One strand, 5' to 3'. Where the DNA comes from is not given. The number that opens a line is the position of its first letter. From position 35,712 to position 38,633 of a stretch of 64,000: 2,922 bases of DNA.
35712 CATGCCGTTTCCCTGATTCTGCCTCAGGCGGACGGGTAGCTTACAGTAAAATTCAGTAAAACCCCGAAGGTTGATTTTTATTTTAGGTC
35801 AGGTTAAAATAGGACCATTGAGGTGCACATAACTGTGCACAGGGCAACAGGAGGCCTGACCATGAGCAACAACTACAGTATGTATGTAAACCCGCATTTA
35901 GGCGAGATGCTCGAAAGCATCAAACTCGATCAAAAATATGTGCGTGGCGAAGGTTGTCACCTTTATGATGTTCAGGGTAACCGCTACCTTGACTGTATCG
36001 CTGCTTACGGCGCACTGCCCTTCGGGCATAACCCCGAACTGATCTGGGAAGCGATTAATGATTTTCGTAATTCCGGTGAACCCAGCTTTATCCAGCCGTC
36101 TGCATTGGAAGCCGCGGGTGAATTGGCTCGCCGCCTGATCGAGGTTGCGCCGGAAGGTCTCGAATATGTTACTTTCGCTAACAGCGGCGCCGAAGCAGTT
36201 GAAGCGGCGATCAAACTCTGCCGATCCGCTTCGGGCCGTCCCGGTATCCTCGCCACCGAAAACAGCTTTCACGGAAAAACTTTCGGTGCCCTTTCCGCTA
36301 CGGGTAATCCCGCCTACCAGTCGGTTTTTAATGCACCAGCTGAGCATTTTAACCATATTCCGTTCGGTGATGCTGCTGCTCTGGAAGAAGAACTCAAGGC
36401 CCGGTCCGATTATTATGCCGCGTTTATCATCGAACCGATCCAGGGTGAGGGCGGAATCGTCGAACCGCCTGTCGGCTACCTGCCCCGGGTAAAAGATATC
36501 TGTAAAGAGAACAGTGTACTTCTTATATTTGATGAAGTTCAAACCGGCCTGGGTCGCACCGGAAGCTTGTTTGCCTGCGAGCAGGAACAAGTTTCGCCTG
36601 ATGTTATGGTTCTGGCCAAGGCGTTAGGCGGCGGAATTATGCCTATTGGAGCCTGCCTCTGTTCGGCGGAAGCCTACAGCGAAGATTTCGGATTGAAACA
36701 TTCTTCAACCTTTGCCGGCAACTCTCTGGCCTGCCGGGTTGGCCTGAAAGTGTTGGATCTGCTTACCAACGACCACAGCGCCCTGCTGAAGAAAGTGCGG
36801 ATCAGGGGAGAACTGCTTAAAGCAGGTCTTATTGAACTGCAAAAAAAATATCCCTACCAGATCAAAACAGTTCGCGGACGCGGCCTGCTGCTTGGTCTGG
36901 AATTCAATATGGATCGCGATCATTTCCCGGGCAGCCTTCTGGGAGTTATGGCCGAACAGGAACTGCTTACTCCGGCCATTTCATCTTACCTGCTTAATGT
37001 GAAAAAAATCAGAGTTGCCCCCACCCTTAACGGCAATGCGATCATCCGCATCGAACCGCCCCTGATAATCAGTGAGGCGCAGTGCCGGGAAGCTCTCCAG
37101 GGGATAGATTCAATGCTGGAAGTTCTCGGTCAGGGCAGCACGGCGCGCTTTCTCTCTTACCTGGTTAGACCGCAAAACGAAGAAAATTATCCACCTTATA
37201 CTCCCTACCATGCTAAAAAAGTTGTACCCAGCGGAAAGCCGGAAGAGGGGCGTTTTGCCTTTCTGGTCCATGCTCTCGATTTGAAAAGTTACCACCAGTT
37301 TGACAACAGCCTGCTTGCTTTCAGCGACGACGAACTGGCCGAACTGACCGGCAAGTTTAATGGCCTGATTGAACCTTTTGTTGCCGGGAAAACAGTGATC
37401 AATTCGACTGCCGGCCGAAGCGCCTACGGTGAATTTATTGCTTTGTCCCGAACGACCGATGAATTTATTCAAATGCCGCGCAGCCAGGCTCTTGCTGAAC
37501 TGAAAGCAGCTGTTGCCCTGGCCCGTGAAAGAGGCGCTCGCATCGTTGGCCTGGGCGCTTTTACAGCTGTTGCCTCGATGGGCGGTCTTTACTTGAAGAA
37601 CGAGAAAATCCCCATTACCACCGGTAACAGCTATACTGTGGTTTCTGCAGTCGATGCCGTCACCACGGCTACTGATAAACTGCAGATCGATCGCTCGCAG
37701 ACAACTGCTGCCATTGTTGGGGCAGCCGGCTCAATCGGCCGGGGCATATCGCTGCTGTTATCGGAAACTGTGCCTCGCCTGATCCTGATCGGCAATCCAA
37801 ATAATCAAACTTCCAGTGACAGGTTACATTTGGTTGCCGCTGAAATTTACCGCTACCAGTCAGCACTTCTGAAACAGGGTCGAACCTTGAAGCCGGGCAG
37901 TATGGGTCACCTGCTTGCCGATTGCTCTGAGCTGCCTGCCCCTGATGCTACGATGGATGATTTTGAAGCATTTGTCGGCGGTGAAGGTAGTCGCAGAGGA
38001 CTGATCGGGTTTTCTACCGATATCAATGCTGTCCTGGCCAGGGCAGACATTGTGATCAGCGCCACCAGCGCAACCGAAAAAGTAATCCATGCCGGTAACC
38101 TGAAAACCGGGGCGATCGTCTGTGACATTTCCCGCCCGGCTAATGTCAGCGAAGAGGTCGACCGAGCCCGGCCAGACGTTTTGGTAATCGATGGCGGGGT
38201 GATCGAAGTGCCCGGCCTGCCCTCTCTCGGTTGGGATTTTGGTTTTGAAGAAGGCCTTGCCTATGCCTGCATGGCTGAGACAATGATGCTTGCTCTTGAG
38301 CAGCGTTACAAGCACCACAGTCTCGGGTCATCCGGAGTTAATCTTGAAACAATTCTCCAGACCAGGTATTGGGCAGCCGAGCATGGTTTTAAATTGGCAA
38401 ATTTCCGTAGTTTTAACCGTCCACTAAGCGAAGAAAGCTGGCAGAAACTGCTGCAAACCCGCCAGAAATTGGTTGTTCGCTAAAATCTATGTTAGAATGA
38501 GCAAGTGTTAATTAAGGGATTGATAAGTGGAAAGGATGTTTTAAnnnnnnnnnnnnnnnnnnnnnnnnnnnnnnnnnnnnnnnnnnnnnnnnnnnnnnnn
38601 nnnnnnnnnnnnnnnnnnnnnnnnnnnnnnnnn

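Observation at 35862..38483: Natural fusion of a class-III aminotransferase to an acyl-ACP-reductase-like thioester reductase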

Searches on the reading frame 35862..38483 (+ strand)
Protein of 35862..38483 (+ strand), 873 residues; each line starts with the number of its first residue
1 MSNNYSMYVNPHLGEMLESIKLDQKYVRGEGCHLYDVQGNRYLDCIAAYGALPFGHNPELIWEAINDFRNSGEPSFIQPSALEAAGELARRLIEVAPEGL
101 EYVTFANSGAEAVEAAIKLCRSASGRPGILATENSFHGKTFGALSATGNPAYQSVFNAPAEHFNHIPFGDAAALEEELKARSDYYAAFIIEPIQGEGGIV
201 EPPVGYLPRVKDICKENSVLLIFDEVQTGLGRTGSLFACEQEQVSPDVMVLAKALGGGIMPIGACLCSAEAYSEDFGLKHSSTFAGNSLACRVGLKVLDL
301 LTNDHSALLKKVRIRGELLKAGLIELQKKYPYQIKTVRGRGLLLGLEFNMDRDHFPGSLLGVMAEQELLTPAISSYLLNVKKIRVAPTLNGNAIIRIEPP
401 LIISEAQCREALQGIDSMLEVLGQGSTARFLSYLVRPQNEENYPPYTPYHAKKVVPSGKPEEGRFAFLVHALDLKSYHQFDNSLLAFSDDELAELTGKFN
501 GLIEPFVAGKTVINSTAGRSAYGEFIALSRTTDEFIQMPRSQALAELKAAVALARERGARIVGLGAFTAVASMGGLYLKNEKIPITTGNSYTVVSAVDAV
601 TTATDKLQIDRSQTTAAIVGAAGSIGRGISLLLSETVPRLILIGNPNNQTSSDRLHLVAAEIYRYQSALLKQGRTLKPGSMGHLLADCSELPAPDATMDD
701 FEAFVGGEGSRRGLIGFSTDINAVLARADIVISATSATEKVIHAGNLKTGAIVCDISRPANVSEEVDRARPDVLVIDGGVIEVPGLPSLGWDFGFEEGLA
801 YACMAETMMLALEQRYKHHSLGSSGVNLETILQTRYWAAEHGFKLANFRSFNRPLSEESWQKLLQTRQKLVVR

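Call 5: search_protein_families(library=pfam, proteins=[window:35862-38483:+], max_evalue=0.01)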
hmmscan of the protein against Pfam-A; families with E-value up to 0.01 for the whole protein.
window:35862-38483:+ (873 aa): 3 families
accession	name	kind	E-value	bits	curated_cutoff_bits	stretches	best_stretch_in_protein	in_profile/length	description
PF00202.27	Aminotran_3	-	1.8e-94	317.2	30.5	1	25-418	12-402/403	Aminotransferase class-III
PF01488.26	Shikimate_DH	-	1.2e-06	29.1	24.3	1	719-768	67-123/138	Shikimate / quinate 5-dehydrogenase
PF02882.25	THF_DHG_CYH_C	-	4e-05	23.4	27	0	718-757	70-108/160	Tetrahydrofolate dehydrogenase/cyclohydrolase, NAD(P)-binding domain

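Call 6: search_protein_families(library=ncbifam, proteins=[window:35862-38483:+], max_evalue=0.01)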
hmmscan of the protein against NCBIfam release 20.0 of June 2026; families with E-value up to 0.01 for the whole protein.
window:35862-38483:+ (873 aa): 73 families (the best 25 are shown)
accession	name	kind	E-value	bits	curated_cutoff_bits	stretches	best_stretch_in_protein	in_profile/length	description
NF053554.1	prodigi_MAP_PigE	equivalog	4.8e-165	551.2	850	3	3-352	381-731/837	prodigiosin MAP biosynthesis aminotransferase PigE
NF008570.0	PRK11522.1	equivalog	1.3e-94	317.4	612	1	5-422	47-457/464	putrescine aminotransferase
TIGR00707.1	argD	subfamily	1.8e-91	306.8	410.05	1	24-419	11-380/381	acetylornithine/succinylornithine family transaminase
NF002325.0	PRK01278.1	subfamily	3.3e-88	296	372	1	22-422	13-389/395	acetylornithine transaminase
NF002874.0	PRK03244.1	equivalog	5.7e-86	288.8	457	1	26-420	29-393/399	acetylornithine transaminase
TIGR03372.1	putres_am_tran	equivalog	5e-84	282.7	658.65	1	8-413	38-436/442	putrescine aminotransferase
NF004426.0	PRK05769.1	equivalog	7.4e-83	278.8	552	1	28-420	42-438/441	acetyl ornithine aminotransferase family protein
NF005993.0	PRK08117.1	subfamily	1.1e-74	251.6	574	1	24-420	27-428/433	aspartate aminotransferase family protein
NF002797.0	PRK02936.1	equivalog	1.8e-74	250.8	496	1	23-420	12-378/385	acetylornithine transaminase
TIGR01885.1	Orn_aminotrans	equivalog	1.9e-72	244.2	378.4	1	26-418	23-400/402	ornithine--oxo-acid transaminase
TIGR00508.1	bioA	equivalog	3.5e-71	240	405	1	27-418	18-417/419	adenosylmethionine--8-amino-7-oxononanoate transaminase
NF003468.0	PRK05093.1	subfamily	3.1e-69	233.6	522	1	27-419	28-399/405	acetylornithine/succinyldiaminopimelate transaminase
TIGR00709.1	dat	subfamily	3.2e-69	233.6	401.6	1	21-415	20-429/442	diaminobutyrate--2-oxoglutarate transaminase family protein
NF005386.0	PRK06931.1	equivalog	7.5e-68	229.2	753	1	21-416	39-449/461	diaminobutyrate--2-oxoglutarate transaminase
TIGR03246.1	arg_catab_astC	subfamily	2.3e-66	224.4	609.95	1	27-417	22-391/397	acetylornithine/succinylornithine family transaminase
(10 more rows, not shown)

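Call 18: find_related_loci(query=window:35862-38483:+, collection=genome_contigs, flank=10000)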
Query window:35862-38483:+ (873 aa) in genome_contigs; peptide patterns used: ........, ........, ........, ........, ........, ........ (x = any residue, [..] = any of these).
280 stretches matched a pattern; 202 encode a relative of the query (tblastn E <= 1e-3); the best 80 are kept; 80 distinct loci.
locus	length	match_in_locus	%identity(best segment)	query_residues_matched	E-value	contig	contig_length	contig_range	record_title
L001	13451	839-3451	81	3-873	0e+0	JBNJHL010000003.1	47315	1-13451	MAG: Bacillota bacterium isolate Y22_0dBSd3.bin.77 NODE_451_length_47315_cov_4.218761, whole genome shotgun sequence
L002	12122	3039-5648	82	1-870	0e+0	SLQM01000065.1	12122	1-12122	MAG: Syntrophomonadaceae bacterium isolate CSSed165cm_530 CSSed16-5cm-18188, whole genome shotgun sequence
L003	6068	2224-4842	82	1-873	0e+0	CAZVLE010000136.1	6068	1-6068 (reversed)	MAG TPA_asm: uncultured Syntrophomonadaceae bacterium isolate SRP067234_co1_287 genome assembly, contig: k99_319292, who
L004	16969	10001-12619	81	1-873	0e+0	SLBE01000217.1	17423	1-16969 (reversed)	MAG: Syntrophomonadaceae bacterium isolate CSSed162cmB_433 CSSed16-2cmB-8220, whole genome shotgun sequence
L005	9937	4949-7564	80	3-873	0e+0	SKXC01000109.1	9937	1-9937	MAG: Syntrophomonadaceae bacterium isolate CSSed162cmB_227 CSSed16-2cmB-26129, whole genome shotgun sequence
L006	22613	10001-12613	82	3-873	0e+0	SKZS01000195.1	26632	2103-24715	MAG: Syntrophomonadaceae bacterium isolate CSSed162cmB_344 CSSed16-2cmB-3074, whole genome shotgun sequence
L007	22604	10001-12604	81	3-870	0e+0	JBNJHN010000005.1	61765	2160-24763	MAG: Bacillota bacterium isolate Y22_0dBSd3.bin.6 NODE_250_length_61765_cov_15.897950, whole genome shotgun sequence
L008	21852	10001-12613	79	3-873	0e+0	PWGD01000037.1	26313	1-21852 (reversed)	MAG: Syntrophomonadaceae bacterium isolate T1Sed10_2 T1-Sed10-C1334, whole genome shotgun sequence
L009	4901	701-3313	81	3-873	0e+0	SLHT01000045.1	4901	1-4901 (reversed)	MAG: Syntrophomonadaceae bacterium isolate CSSed165cm_165 CSSed16-5cm-89828, whole genome shotgun sequence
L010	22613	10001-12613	80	3-873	0e+0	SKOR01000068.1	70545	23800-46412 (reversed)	MAG: Syntrophomonadaceae bacterium isolate CSSed162cmA_337 CSSed16-2cmA-179, whole genome shotgun sequence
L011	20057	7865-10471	79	3-869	0e+0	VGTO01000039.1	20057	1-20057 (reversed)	MAG: Bacillota bacterium isolate K_DeepCast_150m_m2_056 K_DeepCast_150m_m2_056_Ga0194126_10004912, whole genome shotgun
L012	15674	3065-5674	78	3-870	0e+0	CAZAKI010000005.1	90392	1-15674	MAG TPA_asm: uncultured Syntrophomonadaceae bacterium isolate binchicken_co334_126 genome assembly, contig: NODE_316_len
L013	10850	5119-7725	79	3-869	0e+0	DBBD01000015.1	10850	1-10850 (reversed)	MAG TPA_asm: Firmicutes bacterium UBA993 UBA993_contig_4178, whole genome shotgun sequence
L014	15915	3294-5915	78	3-873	0e+0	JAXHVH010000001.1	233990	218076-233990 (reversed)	MAG: Bacillota bacterium isolate MAG72_tar_biofilm MAG72_1, whole genome shotgun sequence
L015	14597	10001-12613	77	3-873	0e+0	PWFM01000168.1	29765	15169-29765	MAG: Syntrophomonadaceae bacterium isolate T1Sed10_36 T1-Sed10-C1057, whole genome shotgun sequence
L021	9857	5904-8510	77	3-871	0e+0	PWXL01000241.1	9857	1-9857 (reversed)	MAG: Candidatus Atribacteria bacterium isolate CSSed11_91 CS-Sed11-C11767, whole genome shotgun sequence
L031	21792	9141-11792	61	5-869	0e+0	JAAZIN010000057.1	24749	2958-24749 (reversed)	MAG: Bacillota bacterium isolate AS20ysBPTH_152 30730_AS20, whole genome shotgun sequence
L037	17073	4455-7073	56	5-870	0e+0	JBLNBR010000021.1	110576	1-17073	MAG: Ignavibacteriales bacterium isolate MAG146 PRJNA950955_bin8_renamed_20, whole genome shotgun sequence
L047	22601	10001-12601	52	3-869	0e+0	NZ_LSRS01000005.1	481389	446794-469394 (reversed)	Sporotomaculum syntrophicum strain FB SPSYN_contig000005, whole genome shotgun sequence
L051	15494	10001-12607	52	1-869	0e+0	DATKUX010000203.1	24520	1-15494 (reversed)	MAG TPA_asm: Spirochaetia bacterium isolate SMAG_U14118 k141_2274912, whole genome shotgun sequence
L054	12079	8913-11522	53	3-872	0e+0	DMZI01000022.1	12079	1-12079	MAG TPA_asm: Desulfotomaculum sp. isolate UBA7919 contig_491, whole genome shotgun sequence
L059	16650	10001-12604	52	3-870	0e+0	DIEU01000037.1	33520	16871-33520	MAG TPA_asm: Firmicutes bacterium UBA5766 UBA5766_contig_28688, whole genome shotgun sequence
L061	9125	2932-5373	53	5-846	0e+0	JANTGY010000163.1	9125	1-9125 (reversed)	MAG: Anaerolineae bacterium isolate bin10092 c_000000008697, whole genome shotgun sequence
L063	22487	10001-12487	52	5-868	0e+0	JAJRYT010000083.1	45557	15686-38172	MAG: Chloroflexota bacterium isolate Dive96_bin3.68 k141_1353421, whole genome shotgun sequence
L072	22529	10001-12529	48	2-846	0e+0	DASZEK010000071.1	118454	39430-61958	MAG TPA_asm: Pyrinomonadaceae bacterium isolate SMAG_U6492 k141_149800, whole genome shotgun sequence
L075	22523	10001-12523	47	3-846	0e+0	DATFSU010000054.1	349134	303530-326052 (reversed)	MAG TPA_asm: Candidatus Angelobacter sp. isolate SMAG_U9392 k141_727468, whole genome shotgun sequence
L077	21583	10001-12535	47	5-844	0e+0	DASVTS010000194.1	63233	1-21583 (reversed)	MAG TPA_asm: Pyrinomonadaceae bacterium isolate SMAG_U3297 k141_80310, whole genome shotgun sequence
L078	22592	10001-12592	47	5-861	0e+0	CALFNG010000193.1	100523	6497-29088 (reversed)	MAG TPA_asm: uncultured Myxococcales bacterium isolate ERR1035438_bin.42_CONCOCT_v1.1_MAG genome assembly, contig: ERZ17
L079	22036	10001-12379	46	5-846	0e+0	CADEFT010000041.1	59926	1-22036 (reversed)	MAG: uncultured Acidobacteria bacterium isolate Acidobacteria sp. RBC033 genome assembly, contig: MAG033_41, whole genom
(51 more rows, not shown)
